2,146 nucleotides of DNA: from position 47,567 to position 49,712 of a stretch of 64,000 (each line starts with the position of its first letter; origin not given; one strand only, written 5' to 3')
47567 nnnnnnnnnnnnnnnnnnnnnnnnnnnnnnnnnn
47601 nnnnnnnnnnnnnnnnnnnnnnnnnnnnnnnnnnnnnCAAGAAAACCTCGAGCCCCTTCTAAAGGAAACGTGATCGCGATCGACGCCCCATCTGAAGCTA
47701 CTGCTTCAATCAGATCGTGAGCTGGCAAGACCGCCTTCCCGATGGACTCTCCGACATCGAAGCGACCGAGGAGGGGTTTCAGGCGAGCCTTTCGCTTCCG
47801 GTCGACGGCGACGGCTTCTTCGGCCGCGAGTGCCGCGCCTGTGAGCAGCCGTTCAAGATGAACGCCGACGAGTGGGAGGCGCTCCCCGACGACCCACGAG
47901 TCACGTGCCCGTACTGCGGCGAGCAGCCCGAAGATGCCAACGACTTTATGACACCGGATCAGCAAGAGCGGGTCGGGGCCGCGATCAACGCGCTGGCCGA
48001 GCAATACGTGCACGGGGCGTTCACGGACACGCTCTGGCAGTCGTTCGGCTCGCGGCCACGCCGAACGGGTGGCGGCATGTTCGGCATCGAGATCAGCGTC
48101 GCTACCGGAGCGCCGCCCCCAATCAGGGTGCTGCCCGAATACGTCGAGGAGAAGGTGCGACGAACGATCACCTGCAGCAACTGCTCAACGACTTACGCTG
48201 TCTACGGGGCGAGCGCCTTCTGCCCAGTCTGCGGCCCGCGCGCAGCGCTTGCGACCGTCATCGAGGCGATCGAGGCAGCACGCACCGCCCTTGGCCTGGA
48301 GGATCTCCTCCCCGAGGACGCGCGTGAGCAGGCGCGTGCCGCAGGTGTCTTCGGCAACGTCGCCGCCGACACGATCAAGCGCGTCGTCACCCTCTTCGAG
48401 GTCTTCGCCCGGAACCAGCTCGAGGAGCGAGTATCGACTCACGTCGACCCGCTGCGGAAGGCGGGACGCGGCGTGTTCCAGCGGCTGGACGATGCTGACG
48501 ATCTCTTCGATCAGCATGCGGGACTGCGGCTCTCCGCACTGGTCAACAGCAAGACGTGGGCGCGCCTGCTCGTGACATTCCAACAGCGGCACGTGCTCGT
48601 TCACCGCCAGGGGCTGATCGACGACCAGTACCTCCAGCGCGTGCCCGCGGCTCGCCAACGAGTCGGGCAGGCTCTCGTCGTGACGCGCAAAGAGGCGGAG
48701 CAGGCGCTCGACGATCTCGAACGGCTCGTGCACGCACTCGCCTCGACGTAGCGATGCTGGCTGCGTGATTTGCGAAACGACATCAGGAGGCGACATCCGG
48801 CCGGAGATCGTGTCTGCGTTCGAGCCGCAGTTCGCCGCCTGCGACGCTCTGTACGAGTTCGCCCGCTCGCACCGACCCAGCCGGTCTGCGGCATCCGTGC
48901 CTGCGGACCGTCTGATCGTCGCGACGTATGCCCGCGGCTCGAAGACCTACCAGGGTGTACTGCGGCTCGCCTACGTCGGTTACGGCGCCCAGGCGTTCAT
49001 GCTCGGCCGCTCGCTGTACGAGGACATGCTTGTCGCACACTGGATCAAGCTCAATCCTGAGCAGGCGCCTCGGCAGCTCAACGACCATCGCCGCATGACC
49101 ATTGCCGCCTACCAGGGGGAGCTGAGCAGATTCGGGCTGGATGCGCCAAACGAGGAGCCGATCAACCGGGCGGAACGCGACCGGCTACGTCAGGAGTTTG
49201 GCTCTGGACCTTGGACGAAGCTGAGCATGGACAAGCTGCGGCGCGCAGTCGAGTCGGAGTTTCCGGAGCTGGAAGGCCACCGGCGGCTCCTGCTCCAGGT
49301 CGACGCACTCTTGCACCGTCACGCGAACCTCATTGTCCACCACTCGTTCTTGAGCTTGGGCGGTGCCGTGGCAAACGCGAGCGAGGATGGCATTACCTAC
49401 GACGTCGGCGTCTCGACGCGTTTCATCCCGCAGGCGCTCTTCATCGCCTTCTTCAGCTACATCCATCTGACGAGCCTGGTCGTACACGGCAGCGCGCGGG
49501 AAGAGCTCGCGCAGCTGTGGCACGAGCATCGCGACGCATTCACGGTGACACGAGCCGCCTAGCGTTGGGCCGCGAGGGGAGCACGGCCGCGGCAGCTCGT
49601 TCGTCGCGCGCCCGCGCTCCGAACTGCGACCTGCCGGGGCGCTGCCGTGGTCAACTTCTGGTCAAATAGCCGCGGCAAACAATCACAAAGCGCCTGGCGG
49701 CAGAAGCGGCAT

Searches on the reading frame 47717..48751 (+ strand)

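Call 33: search_protein_families(library=pfam, proteins=[window:47717-48751:+], max_evalue=0.01)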
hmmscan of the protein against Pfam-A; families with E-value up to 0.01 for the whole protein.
window:47717-48751:+ (344 aa): 1 family
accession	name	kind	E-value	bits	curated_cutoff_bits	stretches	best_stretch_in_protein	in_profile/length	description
PF01155.25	HypA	-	0.0021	18.5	28.9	0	145-175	65-95/112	Hydrogenase/urease nickel incorporation, metallochaperone, hypA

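Call 34: search_protein_families(library=padloc, proteins=[window:47717-48751:+], max_evalue=0.01)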
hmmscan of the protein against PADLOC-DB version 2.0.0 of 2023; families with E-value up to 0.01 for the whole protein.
window:47717-48751:+ (344 aa): 1 family
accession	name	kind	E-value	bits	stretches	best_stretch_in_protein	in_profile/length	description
PDLC04447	PDC-M14A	-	1.5e-13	49.4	1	22-174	5-149/152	-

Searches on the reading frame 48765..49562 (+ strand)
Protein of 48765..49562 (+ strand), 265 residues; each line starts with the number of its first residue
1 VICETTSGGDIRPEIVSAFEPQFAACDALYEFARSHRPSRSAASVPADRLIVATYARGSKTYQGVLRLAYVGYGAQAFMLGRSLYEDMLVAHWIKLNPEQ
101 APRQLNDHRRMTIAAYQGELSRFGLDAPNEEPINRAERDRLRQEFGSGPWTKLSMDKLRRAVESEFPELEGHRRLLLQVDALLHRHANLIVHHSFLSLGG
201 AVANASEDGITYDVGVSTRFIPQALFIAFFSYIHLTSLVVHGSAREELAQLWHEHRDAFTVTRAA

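Call 33: search_protein_families(library=pfam, proteins=[window:48765-49562:+], max_evalue=0.01)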
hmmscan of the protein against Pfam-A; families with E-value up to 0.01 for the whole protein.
window:48765-49562:+ (265 aa): 1 family
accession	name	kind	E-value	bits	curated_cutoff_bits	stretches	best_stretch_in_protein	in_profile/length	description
PF18928.5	DUF5677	-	5.6e-08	33.5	27.1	1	49-165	2-134/166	Family of unknown function (DUF5677)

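Call 34: search_protein_families(library=padloc, proteins=[window:48765-49562:+], max_evalue=0.01)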
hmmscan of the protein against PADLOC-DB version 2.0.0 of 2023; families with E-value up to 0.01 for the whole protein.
window:48765-49562:+ (265 aa): 0 families
